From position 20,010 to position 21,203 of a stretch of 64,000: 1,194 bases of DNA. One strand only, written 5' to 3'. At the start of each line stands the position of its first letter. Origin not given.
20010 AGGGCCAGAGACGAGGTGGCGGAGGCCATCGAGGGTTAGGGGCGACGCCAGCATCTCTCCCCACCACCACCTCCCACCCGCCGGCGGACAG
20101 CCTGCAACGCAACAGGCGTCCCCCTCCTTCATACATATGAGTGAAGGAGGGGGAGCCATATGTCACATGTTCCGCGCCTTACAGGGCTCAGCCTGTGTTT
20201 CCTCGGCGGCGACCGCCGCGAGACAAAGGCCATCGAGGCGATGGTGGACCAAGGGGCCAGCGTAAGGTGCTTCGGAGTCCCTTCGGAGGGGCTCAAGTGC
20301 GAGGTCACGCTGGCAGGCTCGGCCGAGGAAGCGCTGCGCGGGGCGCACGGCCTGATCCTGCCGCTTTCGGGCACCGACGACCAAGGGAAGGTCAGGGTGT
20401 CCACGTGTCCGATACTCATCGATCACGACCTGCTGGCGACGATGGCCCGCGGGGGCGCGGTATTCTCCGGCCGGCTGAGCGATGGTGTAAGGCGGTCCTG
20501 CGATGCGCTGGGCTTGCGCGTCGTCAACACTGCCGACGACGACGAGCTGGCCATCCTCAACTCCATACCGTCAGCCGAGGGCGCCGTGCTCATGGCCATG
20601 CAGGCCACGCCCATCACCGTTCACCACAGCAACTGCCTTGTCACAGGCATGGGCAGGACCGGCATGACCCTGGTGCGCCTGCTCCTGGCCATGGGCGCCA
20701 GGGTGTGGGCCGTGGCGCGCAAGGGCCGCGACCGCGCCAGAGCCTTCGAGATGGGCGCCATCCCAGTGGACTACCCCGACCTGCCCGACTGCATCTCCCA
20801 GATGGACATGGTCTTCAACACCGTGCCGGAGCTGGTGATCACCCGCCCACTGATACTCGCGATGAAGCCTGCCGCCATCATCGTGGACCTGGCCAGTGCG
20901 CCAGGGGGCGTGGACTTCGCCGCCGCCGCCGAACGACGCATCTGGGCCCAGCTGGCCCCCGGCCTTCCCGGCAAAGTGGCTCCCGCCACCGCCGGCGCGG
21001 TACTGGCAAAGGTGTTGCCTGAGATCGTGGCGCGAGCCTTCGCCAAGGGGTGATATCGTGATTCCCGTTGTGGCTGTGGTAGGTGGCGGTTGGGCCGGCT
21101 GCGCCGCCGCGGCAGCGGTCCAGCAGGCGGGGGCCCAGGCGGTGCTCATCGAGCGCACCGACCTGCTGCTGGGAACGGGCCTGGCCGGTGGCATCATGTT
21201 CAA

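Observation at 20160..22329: Orphan dpaA translationally coupled to a Cys-rich Gid-family flavoprotein instead of dpaB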

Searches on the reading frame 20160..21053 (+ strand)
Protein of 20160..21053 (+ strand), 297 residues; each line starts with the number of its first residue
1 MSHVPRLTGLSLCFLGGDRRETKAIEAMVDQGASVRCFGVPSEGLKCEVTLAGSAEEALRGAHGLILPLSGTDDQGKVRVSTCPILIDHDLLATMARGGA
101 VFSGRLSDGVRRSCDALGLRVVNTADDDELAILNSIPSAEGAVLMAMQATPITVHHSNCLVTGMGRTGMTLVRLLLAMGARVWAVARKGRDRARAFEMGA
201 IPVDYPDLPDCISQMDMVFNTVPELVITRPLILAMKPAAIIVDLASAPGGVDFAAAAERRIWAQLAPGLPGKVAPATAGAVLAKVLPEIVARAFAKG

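Call 3: search_protein_families(library=pfam, proteins=[window:20160-21053:+], max_evalue=0.01)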
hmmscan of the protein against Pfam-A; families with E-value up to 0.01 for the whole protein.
window:20160-21053:+ (297 aa): 6 families
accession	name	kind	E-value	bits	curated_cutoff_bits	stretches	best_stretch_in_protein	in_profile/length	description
PF16924.11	DpaA_N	-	1.3e-18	67.7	29.2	1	13-123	3-114/116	Dipicolinate synthase subunit A N-terminal domain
PF02826.25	2-Hacid_dh_C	-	6.8e-08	32.5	25.1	1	152-245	32-127/178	D-isomer specific 2-hydroxyacid dehydrogenase, NAD binding domain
PF01262.27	AlaDh_PNT_C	-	5e-06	26.5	23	1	150-251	21-135/214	Alanine dehydrogenase/PNT, C-terminal domain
PF13241.12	NAD_binding_7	-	4e-05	24.6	22.1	1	154-254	5-101/104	Putative NAD(P)-binding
PF01488.26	Shikimate_DH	-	0.00033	21.2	24.3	1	153-245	9-112/138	Shikimate / quinate 5-dehydrogenase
PF03446.21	NAD_binding_2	-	0.0048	17.4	21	0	161-279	4-129/161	NAD binding domain of 6-phosphogluconate dehydrogenase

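Call 4: search_protein_families(library=ncbifam, proteins=[window:20160-21053:+], max_evalue=0.01)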
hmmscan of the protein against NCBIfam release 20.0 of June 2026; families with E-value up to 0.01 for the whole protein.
window:20160-21053:+ (297 aa): 5 families
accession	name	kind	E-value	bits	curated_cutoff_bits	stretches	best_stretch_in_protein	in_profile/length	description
NF006162.0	PRK08306.1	equivalog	2.1e-91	306.4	261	1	7-293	2-291/297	dipicolinate synthase subunit DpsA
TIGR02853.1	spore_dpaA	equivalog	8.8e-84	281.1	319.65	1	11-291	3-286/287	dipicolinic acid synthetase subunit A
NF011381.1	PRK14806.1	equivalog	0.0011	17.3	902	1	158-255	5-107/733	bifunctional prephenate dehydrogenase/3-phosphoshikimate 1-carboxyvinyltransferase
TIGR03366.1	HpnZ_proposed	hypoth_equivalog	0.0016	17.7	328.1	1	117-201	118-202/315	putative phosphonate catabolism associated alcohol dehydrogenase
NF041369.1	Dhydh_Halo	equivalog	0.0062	15.8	400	0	150-233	126-205/305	D-2-hydroxyacid dehydrogenase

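Call 14: find_homologous_proteins(query=window:20160-21053:+)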
Query window:20160-21053:+ (297 aa): 1371 proteins with E <= 0.001 among 8000 candidates; the best 120 are listed.
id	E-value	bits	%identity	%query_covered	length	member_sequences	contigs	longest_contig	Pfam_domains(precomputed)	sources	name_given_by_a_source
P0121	2.1e-188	642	100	100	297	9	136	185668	PF16924.12,PF02826.26,PF01262.28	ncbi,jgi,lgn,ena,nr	ncbi:MAG: dipicolinate synthase subunit DpsA [Bacillota bacterium]|jgi:dipicolinate synthase subunit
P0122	8.9e-128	444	72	99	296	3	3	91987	PF16924.12,PF02826.26,PF01262.28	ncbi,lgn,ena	-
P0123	2.7e-126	439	70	98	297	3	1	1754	PF16924.12,PF02826.26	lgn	-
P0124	5.1e-126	438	72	98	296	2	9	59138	PF16924.12,PF02826.26,PF01262.28,PF01488.27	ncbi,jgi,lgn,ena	-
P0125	3.5e-124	432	70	98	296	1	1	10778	PF16924.12,PF02826.26,PF01262.28,PF01488.27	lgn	-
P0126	4.7e-109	382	63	97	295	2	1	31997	PF16924.12,PF02826.26,PF01262.28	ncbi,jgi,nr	ncbi:MAG: dipicolinate synthase subunit DpsA [Firmicutes bacterium]|jgi:dipicolinate synthase subuni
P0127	3.2e-106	373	59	98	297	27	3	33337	PF16924.12,PF02826.26,PF01262.28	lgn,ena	-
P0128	4.3e-106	372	58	100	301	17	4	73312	PF16924.12,PF02826.26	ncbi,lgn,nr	ncbi:MAG: dipicolinate synthase subunit DpsA [Firmicutes bacterium]|nr:dipicolinate synthase subunit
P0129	1.3e-105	371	59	98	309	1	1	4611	PF16924.12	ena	-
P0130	1.4e-105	371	59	97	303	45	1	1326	PF16924.12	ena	-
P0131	3.7e-105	369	58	98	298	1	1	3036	PF16924.12,PF02826.26,PF01262.28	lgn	-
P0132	1.1e-103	364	59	99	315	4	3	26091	PF16924.12,PF02826.26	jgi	jgi:dipicolinate synthase subunit A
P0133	2.3e-103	363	59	98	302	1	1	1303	PF16924.12,PF02826.26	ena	-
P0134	2.9e-103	363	58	99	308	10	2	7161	PF16924.12,PF13241.13,PF02826.26,PF01262.28,PF01488.27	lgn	-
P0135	5.9e-103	362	58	99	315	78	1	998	PF16924.12,PF02826.26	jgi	jgi:dipicolinate synthase subunit A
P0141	1.5e-76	275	47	98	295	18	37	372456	PF16924.12,PF13241.13,PF00107.33,PF00070.34,PF02826.26,PF01262.28,PF01488.27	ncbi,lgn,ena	-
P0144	5.2e-72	261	46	96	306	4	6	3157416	PF16924.12,PF02826.26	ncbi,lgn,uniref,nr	ncbi:dipicolinate synthase subunit DpsA [Thermincola potens]|uniref:Dipicolinic acid synthetase, A s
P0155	2.9e-68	248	43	96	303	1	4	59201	PF16924.12,PF13241.13,PF02826.26,PF01262.28,PF03807.24,PF01488.27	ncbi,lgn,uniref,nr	ncbi:dipicolinate synthase subunit DpsA [Calderihabitans maritimus]|uniref:Dipicolinic acid syntheta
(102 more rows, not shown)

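Call 15: find_encoding_contigs(protein=P0128, flank=10000, max_places=2)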
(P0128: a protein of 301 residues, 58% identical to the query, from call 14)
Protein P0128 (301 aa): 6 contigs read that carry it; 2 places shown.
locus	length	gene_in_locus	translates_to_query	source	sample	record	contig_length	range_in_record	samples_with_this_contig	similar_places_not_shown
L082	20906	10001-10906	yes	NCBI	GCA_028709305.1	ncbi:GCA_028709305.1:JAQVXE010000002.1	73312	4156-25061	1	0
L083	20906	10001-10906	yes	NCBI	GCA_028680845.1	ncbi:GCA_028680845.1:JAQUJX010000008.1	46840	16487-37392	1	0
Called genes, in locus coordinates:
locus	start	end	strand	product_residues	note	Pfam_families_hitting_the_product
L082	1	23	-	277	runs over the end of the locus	PF01048:PNP_UDP_1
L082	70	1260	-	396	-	PF00155:Aminotran_1_2, PF01041:DegT_DnrJ_EryC1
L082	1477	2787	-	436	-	PF19289:PmbA_TldD_3rd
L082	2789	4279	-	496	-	PF01523:PmbA_TldD_1st (weak), PF19289:PmbA_TldD_3rd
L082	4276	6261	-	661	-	PF00005:ABC_tran, PF00006:ATP-synt_ab (faint), PF13555:AAA_29 (faint), PF02463:SMC_N (faint), PF13191:AAA_16 (faint), PF12848:ABC_tran_Xtn, PF00005:ABC_tran, PF16326:ABC_tran_CTD (weak), +2 more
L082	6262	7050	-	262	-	PF02649:GCHY-1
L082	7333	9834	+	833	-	PF00483:NTP_transferase, PF25084:LbH_EIF2B, PF00132:Hexapep (weak), PF25087:GMPPB_C, PF02878:PGM_PMM_I, PF02879:PGM_PMM_II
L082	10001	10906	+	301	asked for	PF16924:DpaA_N, PF02826:2-Hacid_dh_C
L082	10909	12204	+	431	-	PF00070:Pyr_redox (faint), PF00890:FAD_binding_2 (faint), PF01134:GIDA, PF01266:DAO (faint), PF03486:HI0933_like (faint), PF07992:Pyr_redox_2 (faint), PF12831:FAD_oxidored, PF01134:GIDA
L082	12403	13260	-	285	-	PF04536:TPM_phosphatase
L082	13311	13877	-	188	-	PF04011:LemA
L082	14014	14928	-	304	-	PF02653:BPD_transp_2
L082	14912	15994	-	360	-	PF02653:BPD_transp_2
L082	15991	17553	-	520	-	PF00005:ABC_tran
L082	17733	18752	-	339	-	PF02608:Bmp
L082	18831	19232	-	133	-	-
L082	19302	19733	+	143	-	PF13542:HTH_Tnp_ISL3 (weak), PF12728:HTH_17, PF13411:MerR_1 (weak)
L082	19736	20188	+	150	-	PF01850:PIN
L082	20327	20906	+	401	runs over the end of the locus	PF00817:IMS, PF11799:IMS_C (weak)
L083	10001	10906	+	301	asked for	PF16924:DpaA_N, PF02826:2-Hacid_dh_C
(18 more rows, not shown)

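Call 16: find_encoding_contigs(protein=P0141, flank=10000, max_places=2)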
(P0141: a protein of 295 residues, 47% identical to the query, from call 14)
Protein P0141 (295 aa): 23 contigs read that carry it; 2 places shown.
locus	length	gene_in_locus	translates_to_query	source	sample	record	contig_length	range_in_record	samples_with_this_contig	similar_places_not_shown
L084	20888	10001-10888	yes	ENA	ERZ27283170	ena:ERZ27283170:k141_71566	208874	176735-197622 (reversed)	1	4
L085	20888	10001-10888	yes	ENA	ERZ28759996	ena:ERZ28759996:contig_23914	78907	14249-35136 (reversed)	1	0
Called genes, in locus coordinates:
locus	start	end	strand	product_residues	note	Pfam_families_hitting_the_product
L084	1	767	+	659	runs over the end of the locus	PF14262:Cthe_2159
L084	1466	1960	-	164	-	PF16760:CBM53 (weak)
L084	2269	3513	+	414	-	PF19823:DUF6305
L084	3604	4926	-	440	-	PF01979:Amidohydro_1, PF07969:Amidohydro_3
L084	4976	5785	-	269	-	PF01048:PNP_UDP_1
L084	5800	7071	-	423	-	PF00155:Aminotran_1_2, PF01041:DegT_DnrJ_EryC1 (weak)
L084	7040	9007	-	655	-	PF00005:ABC_tran, PF00006:ATP-synt_ab (faint), PF02463:SMC_N (faint), PF13555:AAA_29 (faint), PF13173:AAA_14 (faint), PF12848:ABC_tran_Xtn, PF00005:ABC_tran, PF16326:ABC_tran_CTD, +3 more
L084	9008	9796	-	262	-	PF02649:GCHY-1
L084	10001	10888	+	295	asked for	PF00070:Pyr_redox (faint), PF00107:ADH_zinc_N (faint), PF13241:NAD_binding_7 (faint), PF16924:DpaA_N, PF01262:AlaDh_PNT_C (weak), PF02826:2-Hacid_dh_C, PF01488:Shikimate_DH (faint)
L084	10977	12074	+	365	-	PF02424:ApbE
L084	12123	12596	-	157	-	-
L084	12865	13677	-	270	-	PF00376:MerR, PF13411:MerR_1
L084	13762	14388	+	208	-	PF00583:Acetyltransf_1 (weak), PF13508:Acetyltransf_7 (weak)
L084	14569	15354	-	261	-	PF04536:TPM_phosphatase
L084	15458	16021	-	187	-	PF04011:LemA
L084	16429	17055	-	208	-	PF01205:Impact_N, PF09186:DUF1949 (weak)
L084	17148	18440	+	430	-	PF01411:tRNA-synt_2c (weak), PF07973:tRNA_SAD, PF02272:DHHA1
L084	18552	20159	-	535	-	PF07969:Amidohydro_3, PF01979:Amidohydro_1 (faint)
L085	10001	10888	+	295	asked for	PF00070:Pyr_redox (faint), PF00107:ADH_zinc_N (faint), PF13241:NAD_binding_7 (faint), PF16924:DpaA_N, PF01262:AlaDh_PNT_C (weak), PF02826:2-Hacid_dh_C, PF01488:Shikimate_DH (faint)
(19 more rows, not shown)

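Call 36: find_encoding_contigs(protein=P0126, flank=10000, max_places=2)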
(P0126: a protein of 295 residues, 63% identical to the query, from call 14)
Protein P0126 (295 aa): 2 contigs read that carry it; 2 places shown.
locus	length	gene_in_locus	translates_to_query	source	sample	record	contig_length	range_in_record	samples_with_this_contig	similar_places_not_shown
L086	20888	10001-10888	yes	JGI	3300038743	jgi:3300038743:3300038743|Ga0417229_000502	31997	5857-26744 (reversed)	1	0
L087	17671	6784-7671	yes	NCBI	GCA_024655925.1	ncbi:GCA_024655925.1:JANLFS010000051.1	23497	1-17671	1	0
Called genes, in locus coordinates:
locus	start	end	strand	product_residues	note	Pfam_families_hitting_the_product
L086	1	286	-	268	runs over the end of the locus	PF01048:PNP_UDP_1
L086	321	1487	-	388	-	PF00155:Aminotran_1_2, PF01041:DegT_DnrJ_EryC1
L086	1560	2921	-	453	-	PF19289:PmbA_TldD_3rd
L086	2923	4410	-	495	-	PF19289:PmbA_TldD_3rd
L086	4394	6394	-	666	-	PF00005:ABC_tran, PF02463:SMC_N (weak), PF13555:AAA_29 (faint), PF25199:nSTAND_NTPase5 (faint), PF00004:AAA (faint), PF12848:ABC_tran_Xtn, PF00005:ABC_tran, PF16326:ABC_tran_CTD, +6 more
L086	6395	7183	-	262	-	PF02649:GCHY-1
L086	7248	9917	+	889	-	PF00483:NTP_transferase, PF25084:LbH_EIF2B, PF00132:Hexapep (weak), PF25087:GMPPB_C, PF02878:PGM_PMM_I, PF02879:PGM_PMM_II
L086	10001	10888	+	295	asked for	PF16924:DpaA_N, PF01262:AlaDh_PNT_C (faint), PF02826:2-Hacid_dh_C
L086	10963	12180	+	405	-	PF01134:GIDA, PF12831:FAD_oxidored, PF01134:GIDA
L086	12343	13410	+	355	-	PF02424:ApbE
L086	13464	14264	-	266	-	PF04536:TPM_phosphatase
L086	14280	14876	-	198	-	PF04011:LemA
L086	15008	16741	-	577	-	PF04151:PPC (faint)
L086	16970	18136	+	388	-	PF00817:IMS, PF11799:IMS_C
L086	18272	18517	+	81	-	PF20114:DUF6504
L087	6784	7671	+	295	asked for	PF16924:DpaA_N, PF01262:AlaDh_PNT_C (faint), PF02826:2-Hacid_dh_C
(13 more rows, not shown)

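Call 37: find_encoding_contigs(protein=P0127, flank=10000, max_places=2)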
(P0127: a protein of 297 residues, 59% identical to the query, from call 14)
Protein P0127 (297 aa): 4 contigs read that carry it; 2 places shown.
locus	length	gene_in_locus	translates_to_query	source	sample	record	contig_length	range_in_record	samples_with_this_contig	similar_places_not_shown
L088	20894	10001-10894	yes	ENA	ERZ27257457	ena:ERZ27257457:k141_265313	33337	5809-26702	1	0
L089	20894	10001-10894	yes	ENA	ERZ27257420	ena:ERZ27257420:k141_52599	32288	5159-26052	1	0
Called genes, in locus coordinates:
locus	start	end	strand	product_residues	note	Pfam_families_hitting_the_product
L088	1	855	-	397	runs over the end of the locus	PF00155:Aminotran_1_2, PF01041:DegT_DnrJ_EryC1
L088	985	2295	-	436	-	PF19289:PmbA_TldD_3rd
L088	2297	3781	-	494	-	PF01523:PmbA_TldD_1st (weak), PF19289:PmbA_TldD_3rd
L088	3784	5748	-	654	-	PF00005:ABC_tran, PF00006:ATP-synt_ab (faint), PF02463:SMC_N (faint), PF13555:AAA_29 (faint), PF05729:NACHT (faint), PF12848:ABC_tran_Xtn, PF00005:ABC_tran, PF16326:ABC_tran_CTD (weak), +2 more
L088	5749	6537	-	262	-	PF02649:GCHY-1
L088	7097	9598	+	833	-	PF00483:NTP_transferase, PF12804:NTP_transf_3 (faint), PF25084:LbH_EIF2B, PF00132:Hexapep (weak), PF25087:GMPPB_C, PF02878:PGM_PMM_I, PF02879:PGM_PMM_II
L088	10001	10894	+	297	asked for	PF16924:DpaA_N, PF01262:AlaDh_PNT_C (faint), PF02826:2-Hacid_dh_C (weak)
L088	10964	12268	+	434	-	PF01134:GIDA, PF07992:Pyr_redox_2 (faint), PF12831:FAD_oxidored, PF01134:GIDA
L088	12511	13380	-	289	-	PF04536:TPM_phosphatase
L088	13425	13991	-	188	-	PF04011:LemA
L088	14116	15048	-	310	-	PF02653:BPD_transp_2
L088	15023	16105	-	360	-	PF02653:BPD_transp_2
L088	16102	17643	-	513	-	PF00005:ABC_tran, PF13304:AAA_21 (faint), PF00005:ABC_tran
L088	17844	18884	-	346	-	PF02608:Bmp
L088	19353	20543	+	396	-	PF00817:IMS, PF11799:IMS_C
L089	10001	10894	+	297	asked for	PF16924:DpaA_N, PF01262:AlaDh_PNT_C (faint), PF02826:2-Hacid_dh_C (weak)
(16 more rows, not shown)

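Call 53: find_encoding_contigs(protein=P0144, flank=6000, max_places=1)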
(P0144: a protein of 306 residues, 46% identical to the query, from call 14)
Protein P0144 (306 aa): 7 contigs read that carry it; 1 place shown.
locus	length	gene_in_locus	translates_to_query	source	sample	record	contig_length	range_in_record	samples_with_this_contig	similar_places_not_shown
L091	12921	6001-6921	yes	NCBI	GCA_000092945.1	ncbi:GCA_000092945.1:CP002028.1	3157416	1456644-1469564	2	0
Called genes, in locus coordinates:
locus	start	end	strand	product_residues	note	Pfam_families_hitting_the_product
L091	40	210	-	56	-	-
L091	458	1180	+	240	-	PF01522:Polysacc_deac_1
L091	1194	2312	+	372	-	PF00768:Peptidase_S11, PF07943:PBP5_C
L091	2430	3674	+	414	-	PF00675:Peptidase_M16, PF05193:Peptidase_M16_C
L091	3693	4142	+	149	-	PF00692:dUTPase, PF22769:DCD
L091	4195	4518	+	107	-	-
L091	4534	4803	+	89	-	PF05239:PRC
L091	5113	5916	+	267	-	PF01113:DapB_N, PF03447:NAD_binding_3 (weak), PF05173:DapB_C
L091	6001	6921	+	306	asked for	PF16924:DpaA_N, PF02826:2-Hacid_dh_C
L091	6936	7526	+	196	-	PF02441:Flavoprotein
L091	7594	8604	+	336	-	PF01118:Semialdhyde_dh, PF02774:Semialdhyde_dhC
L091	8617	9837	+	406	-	PF00696:AA_kinase, PF13840:ACT_7, PF22468:ACT_9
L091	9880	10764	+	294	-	PF00701:DHDPS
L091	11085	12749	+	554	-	PF00753:Lactamase_B, PF23023:Anti-Pycsar_Apyc1 (faint), PF12706:Lactamase_B_2, PF22505:RNase_J_b_CASP, PF07521:RMMBL, PF17770:RNase_J_C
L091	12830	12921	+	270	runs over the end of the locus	PF00574:CLP_protease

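Call 55: find_related_loci(query=window:20160-21053:+, collection=metagenome_contigs, flank=8000)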
Query window:20160-21053:+ (297 aa) in metagenome_contigs; peptide patterns used: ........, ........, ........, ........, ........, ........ (x = any residue, [..] = any of these).
205 stretches matched a pattern, but none encodes a relative of the query by tblastn (E <= 1e-3).

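Call 57: find_related_loci(query=A3, collection=metagenome_contigs, flank=8000)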
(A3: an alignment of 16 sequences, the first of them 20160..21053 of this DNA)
Query A3 (297 aa) in metagenome_contigs; peptide patterns used: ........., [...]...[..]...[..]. (x = any residue, [..] = any of these).
599 stretches matched a pattern (row limit reached: there are more); 431 encode a relative of the query (tblastn E <= 1e-3); the best 80 are kept; 80 distinct loci.
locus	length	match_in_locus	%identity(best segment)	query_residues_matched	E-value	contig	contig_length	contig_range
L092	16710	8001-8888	57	1-296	2e-112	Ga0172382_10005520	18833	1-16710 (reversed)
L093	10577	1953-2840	57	1-296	6e-112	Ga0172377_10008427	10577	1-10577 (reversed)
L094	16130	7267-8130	59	3-290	2e-110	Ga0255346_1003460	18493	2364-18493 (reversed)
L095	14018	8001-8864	59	3-290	2e-110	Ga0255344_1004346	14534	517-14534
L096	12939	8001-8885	59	3-297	4e-109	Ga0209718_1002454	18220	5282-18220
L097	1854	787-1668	58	4-297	3e-115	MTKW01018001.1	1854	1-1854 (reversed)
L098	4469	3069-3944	59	3-294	8e-105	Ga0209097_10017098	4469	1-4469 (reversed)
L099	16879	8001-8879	58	4-296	3e-109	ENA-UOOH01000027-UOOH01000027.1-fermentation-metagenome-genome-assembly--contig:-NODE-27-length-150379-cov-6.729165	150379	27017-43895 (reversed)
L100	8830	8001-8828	44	7-281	3e-70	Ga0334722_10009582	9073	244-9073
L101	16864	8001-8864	44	7-292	4e-70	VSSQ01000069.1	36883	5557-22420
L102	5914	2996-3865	45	7-294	6e-70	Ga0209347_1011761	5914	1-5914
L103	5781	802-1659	44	7-292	3e-69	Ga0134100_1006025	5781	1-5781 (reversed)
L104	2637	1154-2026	42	7-295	3e-69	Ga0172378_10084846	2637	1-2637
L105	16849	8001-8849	43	5-287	3e-68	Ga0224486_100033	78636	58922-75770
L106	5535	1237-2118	43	5-297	6e-68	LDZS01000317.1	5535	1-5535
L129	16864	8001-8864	45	6-294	1e-65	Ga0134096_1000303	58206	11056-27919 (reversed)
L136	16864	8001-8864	44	6-294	2e-65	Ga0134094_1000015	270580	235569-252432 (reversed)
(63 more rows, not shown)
